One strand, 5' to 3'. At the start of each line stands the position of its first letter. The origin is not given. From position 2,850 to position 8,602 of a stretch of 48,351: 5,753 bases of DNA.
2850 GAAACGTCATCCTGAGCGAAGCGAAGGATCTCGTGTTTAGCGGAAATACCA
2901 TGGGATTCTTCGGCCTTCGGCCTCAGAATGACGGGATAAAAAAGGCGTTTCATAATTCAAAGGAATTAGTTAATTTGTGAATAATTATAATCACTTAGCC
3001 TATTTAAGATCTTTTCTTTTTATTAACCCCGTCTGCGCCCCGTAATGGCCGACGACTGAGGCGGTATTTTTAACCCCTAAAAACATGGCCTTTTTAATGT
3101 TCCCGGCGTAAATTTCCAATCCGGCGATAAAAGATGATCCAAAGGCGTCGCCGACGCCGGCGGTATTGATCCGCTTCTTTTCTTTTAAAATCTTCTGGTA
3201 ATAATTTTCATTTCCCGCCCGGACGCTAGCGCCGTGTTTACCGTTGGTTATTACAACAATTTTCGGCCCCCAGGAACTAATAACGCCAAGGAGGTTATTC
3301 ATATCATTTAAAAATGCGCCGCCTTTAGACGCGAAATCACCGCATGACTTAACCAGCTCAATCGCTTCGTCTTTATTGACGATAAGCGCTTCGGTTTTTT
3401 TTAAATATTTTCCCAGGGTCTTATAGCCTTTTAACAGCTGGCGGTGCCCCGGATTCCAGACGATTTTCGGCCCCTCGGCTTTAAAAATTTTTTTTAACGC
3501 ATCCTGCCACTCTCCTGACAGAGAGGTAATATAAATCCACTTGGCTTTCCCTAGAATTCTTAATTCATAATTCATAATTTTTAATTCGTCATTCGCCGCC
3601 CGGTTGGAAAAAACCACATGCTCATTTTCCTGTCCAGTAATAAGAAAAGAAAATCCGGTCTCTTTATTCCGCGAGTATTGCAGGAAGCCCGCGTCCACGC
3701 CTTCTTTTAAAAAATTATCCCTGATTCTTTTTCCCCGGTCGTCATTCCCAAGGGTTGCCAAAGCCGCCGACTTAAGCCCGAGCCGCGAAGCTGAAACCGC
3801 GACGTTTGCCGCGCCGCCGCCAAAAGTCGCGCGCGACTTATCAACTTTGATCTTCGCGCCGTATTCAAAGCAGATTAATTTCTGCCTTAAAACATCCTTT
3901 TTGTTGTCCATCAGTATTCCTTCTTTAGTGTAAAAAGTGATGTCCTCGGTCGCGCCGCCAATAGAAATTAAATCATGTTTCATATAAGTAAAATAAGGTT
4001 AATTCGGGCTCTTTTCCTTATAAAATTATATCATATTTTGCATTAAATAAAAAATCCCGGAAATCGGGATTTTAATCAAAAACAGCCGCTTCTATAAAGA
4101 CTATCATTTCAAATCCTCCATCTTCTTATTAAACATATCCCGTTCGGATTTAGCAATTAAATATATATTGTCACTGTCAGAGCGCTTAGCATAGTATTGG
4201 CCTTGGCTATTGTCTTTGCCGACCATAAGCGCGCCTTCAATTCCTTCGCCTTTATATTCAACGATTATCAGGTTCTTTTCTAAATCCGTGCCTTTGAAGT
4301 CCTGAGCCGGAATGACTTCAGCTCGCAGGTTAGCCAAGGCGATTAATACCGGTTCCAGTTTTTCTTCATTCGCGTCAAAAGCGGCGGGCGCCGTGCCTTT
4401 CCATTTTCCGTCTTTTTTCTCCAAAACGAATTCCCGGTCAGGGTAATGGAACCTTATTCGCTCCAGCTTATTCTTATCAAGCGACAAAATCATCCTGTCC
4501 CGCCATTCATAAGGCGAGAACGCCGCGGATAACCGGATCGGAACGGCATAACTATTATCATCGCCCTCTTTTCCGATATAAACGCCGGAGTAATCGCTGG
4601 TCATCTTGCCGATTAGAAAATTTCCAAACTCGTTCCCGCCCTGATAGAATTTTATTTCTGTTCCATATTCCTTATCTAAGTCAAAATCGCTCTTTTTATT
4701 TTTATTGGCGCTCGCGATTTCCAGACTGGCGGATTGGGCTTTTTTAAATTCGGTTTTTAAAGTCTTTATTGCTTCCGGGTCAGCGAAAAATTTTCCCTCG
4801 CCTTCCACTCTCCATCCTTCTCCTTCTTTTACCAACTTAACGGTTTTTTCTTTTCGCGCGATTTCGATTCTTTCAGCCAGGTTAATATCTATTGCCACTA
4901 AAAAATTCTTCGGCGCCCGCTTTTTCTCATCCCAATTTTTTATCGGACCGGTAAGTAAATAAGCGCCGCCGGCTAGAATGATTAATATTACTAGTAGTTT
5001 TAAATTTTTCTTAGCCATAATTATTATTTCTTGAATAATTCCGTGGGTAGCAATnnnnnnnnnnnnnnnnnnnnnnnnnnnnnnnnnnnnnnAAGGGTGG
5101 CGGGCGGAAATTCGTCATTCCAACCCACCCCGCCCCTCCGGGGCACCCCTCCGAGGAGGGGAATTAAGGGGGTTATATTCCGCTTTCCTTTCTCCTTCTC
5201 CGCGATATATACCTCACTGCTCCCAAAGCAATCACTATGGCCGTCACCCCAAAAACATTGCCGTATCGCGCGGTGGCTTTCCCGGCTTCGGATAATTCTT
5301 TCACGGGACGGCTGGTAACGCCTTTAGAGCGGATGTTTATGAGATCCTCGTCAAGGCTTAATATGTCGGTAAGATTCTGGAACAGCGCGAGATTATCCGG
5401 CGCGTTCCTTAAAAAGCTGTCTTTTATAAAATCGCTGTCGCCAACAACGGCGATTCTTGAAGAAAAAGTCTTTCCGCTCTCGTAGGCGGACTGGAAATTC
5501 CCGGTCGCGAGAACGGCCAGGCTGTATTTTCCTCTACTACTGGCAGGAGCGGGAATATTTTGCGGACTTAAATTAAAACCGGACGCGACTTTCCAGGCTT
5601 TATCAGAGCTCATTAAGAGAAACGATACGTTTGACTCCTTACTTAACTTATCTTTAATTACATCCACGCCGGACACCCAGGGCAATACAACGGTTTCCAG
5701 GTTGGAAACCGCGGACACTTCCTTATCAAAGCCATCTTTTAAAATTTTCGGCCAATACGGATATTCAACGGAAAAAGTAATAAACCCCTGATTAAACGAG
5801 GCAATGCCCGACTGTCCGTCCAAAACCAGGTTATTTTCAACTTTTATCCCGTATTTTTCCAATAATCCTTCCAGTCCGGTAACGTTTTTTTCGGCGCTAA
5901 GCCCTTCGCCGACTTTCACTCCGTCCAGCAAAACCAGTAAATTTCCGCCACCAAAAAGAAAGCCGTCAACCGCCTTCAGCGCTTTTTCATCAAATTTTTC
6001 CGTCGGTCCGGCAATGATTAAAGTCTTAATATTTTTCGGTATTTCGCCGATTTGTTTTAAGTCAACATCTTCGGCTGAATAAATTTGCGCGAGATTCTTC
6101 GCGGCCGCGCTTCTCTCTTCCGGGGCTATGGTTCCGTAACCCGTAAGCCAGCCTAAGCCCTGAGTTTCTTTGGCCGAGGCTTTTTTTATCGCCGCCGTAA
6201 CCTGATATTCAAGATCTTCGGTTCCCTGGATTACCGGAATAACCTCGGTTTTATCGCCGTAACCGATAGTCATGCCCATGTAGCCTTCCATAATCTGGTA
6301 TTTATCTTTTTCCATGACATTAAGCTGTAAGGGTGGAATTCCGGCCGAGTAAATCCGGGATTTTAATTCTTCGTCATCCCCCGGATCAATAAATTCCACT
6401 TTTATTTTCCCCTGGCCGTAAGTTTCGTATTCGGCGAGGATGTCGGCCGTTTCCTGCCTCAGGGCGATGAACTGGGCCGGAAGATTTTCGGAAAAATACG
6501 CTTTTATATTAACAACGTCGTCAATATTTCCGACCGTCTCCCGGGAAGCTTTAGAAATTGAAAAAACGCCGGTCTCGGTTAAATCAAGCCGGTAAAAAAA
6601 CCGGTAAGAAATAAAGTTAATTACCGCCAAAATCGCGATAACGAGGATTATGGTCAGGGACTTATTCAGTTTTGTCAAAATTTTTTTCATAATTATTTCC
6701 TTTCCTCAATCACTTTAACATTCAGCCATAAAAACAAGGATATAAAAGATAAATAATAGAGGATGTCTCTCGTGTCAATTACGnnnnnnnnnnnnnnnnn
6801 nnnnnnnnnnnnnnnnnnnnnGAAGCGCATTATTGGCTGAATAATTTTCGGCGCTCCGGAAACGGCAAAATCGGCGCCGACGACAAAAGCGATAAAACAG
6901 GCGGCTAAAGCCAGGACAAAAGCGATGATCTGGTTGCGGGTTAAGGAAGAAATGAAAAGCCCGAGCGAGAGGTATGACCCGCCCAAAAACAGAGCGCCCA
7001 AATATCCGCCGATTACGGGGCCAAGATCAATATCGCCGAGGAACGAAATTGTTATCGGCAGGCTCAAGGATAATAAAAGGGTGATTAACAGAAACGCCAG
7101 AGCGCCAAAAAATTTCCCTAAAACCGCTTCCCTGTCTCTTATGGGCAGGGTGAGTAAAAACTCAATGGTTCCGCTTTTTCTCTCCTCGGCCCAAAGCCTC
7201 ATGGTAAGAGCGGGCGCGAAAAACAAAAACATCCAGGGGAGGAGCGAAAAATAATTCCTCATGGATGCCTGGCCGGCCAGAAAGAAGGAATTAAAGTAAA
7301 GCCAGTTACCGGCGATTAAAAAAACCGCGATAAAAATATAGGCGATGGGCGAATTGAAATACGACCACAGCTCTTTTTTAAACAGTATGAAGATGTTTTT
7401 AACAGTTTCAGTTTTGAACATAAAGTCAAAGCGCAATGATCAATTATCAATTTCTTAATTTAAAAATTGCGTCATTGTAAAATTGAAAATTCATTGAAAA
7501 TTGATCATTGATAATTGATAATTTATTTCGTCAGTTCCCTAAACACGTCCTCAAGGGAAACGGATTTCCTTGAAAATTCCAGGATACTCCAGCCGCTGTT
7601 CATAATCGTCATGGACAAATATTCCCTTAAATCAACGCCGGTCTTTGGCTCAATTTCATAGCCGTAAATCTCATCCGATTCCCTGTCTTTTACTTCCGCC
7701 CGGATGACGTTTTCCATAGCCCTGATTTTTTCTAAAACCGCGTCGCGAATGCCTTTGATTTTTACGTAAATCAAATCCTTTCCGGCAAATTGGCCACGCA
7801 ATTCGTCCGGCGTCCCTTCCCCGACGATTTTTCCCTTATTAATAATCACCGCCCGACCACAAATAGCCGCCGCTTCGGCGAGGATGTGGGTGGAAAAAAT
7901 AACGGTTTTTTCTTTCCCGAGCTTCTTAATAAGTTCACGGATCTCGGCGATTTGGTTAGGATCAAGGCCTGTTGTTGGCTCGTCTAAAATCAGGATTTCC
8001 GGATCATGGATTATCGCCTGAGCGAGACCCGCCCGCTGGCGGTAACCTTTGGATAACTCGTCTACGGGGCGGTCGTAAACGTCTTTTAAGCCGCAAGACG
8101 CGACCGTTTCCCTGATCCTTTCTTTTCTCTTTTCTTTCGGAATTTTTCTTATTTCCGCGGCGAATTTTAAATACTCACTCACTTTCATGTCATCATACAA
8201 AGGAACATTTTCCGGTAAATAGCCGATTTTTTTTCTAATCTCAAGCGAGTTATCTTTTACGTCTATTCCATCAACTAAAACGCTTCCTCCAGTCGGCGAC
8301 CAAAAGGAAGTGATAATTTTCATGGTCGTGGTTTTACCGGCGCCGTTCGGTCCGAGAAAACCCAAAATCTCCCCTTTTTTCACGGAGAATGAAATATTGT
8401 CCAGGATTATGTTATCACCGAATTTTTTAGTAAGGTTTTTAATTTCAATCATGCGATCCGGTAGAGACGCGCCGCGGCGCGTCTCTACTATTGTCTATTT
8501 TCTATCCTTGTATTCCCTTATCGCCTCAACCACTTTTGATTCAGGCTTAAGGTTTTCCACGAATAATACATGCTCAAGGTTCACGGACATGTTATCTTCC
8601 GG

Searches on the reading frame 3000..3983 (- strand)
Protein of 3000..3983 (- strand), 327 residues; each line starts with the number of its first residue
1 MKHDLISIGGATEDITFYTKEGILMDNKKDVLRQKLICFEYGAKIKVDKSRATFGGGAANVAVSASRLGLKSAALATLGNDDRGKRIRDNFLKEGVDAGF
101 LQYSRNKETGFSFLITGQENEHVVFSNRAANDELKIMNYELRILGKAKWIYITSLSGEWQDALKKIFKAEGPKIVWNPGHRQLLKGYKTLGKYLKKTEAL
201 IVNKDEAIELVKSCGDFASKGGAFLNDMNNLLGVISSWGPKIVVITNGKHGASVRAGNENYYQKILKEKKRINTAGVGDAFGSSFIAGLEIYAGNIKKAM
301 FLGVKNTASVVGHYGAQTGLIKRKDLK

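Call 16: search_protein_families(library=pfam, proteins=[window:3000-3983:-], max_evalue=0.001)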
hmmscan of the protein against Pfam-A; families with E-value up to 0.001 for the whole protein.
window:3000-3983:- (327 aa): 1 family
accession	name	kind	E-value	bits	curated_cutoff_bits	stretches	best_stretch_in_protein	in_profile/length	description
PF00294.29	PfkB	-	2.8e-34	119.3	25.8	1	36-320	14-299/302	pfkB family carbohydrate kinase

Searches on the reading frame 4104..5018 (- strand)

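Call 16: search_protein_families(library=pfam, proteins=[window:4104-5018:-], max_evalue=0.001)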
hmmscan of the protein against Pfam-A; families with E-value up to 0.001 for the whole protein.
window:4104-5018:- (304 aa): 1 family
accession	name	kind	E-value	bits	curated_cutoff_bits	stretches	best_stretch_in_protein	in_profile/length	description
PF14238.11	DUF4340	-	3.7e-32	112.4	25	2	69-234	1-165/183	Domain of unknown function (DUF4340)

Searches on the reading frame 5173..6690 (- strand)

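Call 16: search_protein_families(library=pfam, proteins=[window:5173-6690:-], max_evalue=0.001)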
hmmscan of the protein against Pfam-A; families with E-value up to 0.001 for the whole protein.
window:5173-6690:- (505 aa): 3 families
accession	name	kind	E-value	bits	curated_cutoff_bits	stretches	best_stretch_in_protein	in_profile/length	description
PF09822.16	ABC_transp_aux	-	7.1e-49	167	34.7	1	179-432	4-269/288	ABC-type uncharacterized transport system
PF23357.1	DUF7088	-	7.5e-25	87.6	27.8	1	40-141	2-103/105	Domain of unknown function (DUF7088)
PF23355.1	IFT52_GIFT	-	2.2e-08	33.9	27.2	1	219-290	44-109/246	IFT52 GIFT domain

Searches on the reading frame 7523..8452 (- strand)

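Call 16: search_protein_families(library=pfam, proteins=[window:7523-8452:-], max_evalue=0.001)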
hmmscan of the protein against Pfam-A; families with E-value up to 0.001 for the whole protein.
window:7523-8452:- (309 aa): 5 families
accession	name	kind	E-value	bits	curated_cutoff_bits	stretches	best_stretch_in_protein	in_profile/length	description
PF00005.33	ABC_tran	-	3.3e-34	118.9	25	1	17-161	1-137/137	ABC transporter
PF13304.12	AAA_21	-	5.7e-15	56.6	27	1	100-190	204-299/304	AAA domain, putative AbiEii toxin, Type IV TA system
PF13732.12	DrrA1-3_C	-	4.8e-07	30.8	27.4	1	213-307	1-80/81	ATP-binding protein DrrA1-3-like, C-terminal domain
PF13175.12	AAA_15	-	0.00013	22.2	32.1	0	29-77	25-80/374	AAA ATPase domain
PF13604.12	AAA_30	-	0.00051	20.3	27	0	30-60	21-51/191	AAA domain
